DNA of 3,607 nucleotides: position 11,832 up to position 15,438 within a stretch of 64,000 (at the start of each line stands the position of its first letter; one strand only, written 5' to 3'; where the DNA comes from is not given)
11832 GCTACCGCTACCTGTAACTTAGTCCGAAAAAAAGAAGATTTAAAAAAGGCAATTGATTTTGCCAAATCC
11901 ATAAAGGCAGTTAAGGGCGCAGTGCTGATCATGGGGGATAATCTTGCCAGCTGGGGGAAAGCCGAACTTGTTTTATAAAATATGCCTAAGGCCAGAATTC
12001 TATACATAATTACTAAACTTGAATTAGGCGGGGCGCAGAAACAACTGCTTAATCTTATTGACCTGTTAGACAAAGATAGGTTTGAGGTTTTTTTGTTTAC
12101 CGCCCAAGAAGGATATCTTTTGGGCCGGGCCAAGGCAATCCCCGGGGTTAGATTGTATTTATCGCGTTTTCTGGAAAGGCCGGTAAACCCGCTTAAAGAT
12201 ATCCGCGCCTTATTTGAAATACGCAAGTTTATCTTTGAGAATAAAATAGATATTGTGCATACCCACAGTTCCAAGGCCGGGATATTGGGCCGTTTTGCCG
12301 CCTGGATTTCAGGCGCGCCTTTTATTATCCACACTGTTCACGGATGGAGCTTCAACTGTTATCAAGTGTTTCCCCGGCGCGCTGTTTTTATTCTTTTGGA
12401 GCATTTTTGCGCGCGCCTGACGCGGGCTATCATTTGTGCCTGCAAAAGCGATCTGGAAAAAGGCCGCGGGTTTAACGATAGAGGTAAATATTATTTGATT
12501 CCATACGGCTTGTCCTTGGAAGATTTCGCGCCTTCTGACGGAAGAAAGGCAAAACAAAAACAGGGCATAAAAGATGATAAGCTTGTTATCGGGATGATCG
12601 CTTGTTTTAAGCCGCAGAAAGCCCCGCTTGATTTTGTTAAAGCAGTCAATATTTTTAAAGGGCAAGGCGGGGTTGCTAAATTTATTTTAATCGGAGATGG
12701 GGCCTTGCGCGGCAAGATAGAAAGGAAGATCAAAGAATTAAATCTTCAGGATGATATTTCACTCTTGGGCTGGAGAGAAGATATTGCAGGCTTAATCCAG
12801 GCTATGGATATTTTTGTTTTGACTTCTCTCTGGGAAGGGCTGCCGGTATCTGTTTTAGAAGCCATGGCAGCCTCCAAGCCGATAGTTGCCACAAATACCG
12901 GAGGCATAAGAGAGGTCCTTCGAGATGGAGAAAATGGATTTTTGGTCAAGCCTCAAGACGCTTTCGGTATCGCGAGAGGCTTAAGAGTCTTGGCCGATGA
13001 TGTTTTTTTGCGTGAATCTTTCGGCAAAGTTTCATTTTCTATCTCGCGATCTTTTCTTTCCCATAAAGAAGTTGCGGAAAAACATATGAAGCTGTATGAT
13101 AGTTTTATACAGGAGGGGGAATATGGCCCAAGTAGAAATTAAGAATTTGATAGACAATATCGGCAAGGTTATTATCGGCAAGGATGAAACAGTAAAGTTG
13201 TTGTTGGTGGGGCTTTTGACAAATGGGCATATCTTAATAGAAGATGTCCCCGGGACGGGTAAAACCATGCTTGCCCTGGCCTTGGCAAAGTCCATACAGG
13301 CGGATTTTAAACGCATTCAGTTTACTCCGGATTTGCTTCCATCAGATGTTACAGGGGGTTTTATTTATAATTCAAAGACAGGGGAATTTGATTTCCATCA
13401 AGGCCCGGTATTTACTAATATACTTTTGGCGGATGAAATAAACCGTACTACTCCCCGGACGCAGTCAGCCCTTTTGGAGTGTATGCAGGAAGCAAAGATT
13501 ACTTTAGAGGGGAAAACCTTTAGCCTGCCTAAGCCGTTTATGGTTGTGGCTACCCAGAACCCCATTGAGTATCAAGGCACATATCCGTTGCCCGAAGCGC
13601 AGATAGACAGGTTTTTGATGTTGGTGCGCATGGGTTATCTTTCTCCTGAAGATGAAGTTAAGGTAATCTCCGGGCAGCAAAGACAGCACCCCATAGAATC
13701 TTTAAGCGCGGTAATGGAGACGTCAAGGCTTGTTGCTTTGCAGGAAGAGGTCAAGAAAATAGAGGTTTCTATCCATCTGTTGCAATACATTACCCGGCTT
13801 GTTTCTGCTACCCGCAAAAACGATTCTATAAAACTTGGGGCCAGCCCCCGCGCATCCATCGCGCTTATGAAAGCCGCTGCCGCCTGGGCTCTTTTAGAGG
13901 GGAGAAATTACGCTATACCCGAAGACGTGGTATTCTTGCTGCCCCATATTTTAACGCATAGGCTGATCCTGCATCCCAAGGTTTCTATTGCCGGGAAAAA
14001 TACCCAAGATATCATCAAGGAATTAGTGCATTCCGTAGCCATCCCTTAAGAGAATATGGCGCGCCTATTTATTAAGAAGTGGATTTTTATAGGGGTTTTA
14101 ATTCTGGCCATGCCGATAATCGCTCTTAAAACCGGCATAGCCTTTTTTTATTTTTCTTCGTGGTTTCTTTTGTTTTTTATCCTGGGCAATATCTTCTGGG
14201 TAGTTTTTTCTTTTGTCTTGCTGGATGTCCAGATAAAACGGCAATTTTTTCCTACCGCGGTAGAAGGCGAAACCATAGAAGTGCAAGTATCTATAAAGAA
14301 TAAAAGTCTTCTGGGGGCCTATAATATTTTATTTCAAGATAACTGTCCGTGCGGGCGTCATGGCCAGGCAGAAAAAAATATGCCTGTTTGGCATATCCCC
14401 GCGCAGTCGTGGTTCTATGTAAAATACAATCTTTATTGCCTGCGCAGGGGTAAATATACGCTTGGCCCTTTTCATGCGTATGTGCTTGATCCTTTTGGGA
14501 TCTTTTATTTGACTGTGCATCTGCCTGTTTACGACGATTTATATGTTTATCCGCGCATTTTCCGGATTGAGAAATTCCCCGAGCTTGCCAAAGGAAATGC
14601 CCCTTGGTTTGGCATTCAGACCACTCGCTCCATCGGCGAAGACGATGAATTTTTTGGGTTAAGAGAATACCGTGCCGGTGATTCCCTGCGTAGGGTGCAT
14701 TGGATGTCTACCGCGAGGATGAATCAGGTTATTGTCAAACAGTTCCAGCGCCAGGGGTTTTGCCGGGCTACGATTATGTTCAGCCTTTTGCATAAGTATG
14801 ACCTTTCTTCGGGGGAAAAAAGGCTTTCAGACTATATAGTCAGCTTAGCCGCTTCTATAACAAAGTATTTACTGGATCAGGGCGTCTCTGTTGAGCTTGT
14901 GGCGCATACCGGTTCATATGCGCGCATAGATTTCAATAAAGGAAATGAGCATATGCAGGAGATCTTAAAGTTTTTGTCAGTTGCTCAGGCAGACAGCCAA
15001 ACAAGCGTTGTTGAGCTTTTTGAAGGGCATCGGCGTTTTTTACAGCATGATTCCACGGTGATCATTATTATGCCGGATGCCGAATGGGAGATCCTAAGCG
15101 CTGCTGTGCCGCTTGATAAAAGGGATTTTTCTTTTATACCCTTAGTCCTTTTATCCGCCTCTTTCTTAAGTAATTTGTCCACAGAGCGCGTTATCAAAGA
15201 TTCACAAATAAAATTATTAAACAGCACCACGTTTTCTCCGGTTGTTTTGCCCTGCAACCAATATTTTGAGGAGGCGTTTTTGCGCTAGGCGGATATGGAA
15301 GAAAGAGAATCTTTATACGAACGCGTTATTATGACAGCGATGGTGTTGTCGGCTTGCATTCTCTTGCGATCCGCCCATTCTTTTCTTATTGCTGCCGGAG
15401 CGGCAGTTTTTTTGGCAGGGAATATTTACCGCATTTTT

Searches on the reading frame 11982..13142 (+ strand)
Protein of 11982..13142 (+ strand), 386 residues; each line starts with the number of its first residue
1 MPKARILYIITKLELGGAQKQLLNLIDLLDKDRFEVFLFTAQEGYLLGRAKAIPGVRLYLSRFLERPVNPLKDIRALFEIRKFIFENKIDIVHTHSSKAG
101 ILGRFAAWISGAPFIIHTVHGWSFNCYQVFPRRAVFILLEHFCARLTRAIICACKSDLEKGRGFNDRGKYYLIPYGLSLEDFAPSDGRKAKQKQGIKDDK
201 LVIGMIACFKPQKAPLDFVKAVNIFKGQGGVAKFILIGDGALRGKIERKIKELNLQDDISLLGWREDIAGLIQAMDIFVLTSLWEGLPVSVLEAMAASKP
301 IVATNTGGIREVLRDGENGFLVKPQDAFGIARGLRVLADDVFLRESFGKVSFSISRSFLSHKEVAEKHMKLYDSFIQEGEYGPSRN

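Call 64: search_protein_families(library=pfam, proteins=[window:11982-13142:+], max_evalue=0.00001)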
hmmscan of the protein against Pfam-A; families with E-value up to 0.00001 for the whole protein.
window:11982-13142:+ (386 aa): 5 families
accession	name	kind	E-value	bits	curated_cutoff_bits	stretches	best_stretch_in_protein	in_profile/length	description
PF00534.26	Glycos_transf_1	-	1.1e-35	123.2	26.4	1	189-349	4-167/172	Glycosyl transferases group 1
PF13692.12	Glyco_trans_1_4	-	6.2e-33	114.5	27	1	202-340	3-142/142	Glycosyl transferases group 1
PF13439.12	Glyco_transf_4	-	3.1e-18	66.8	28.5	1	16-180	2-169/170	Glycosyltransferase Family 4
PF13579.12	Glyco_trans_4_4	-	1.4e-16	61.6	29.7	1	16-176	1-158/158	Glycosyl transferase 4-like domain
PF13477.12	Glyco_trans_4_2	-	2.1e-08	34.8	23.4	1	24-151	15-136/139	Glycosyl transferase 4-like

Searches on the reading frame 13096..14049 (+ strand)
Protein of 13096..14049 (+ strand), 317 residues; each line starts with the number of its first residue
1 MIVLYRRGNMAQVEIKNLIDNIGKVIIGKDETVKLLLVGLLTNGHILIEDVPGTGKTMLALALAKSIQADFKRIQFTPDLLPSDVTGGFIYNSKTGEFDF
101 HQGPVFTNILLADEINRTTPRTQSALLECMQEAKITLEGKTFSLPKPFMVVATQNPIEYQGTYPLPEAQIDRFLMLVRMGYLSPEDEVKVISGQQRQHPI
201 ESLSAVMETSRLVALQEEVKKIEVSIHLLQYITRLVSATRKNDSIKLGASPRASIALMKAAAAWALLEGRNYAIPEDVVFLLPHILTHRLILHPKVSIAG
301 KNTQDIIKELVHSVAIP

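Call 64: search_protein_families(library=pfam, proteins=[window:13096-14049:+], max_evalue=0.00001)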
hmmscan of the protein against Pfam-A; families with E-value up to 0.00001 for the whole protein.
window:13096-14049:+ (317 aa): 5 families
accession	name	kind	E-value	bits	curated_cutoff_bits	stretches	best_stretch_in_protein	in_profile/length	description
PF07726.17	AAA_3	-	1.9e-64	215.9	27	1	45-175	1-131/131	ATPase family associated with various cellular activities (AAA)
PF17863.7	AAA_lid_2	-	1.6e-22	79.4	22.7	1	238-309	2-73/74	AAA lid domain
PF07728.20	AAA_5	-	2.6e-13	50.6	22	1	51-173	7-139/139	AAA domain (dynein-related subfamily)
PF20030.5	bpMoxR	-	3.6e-09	36.4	27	1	15-192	3-179/205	MoxR domain in the MoxR-vWA-beta-propeller ternary systems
PF00004.35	AAA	-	2.5e-06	28.4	21.2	1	51-156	6-110/131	ATPase family associated with various cellular activities (AAA)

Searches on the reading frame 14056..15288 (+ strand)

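Call 64: search_protein_families(library=pfam, proteins=[window:14056-15288:+], max_evalue=0.00001)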
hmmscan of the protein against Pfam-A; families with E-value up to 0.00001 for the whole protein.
window:14056-15288:+ (410 aa): 1 family
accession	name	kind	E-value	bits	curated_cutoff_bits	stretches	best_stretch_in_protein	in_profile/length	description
PF01882.25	DUF58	-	6.5e-13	48.8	23.4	1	203-327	3-129/216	Protein of unknown function DUF58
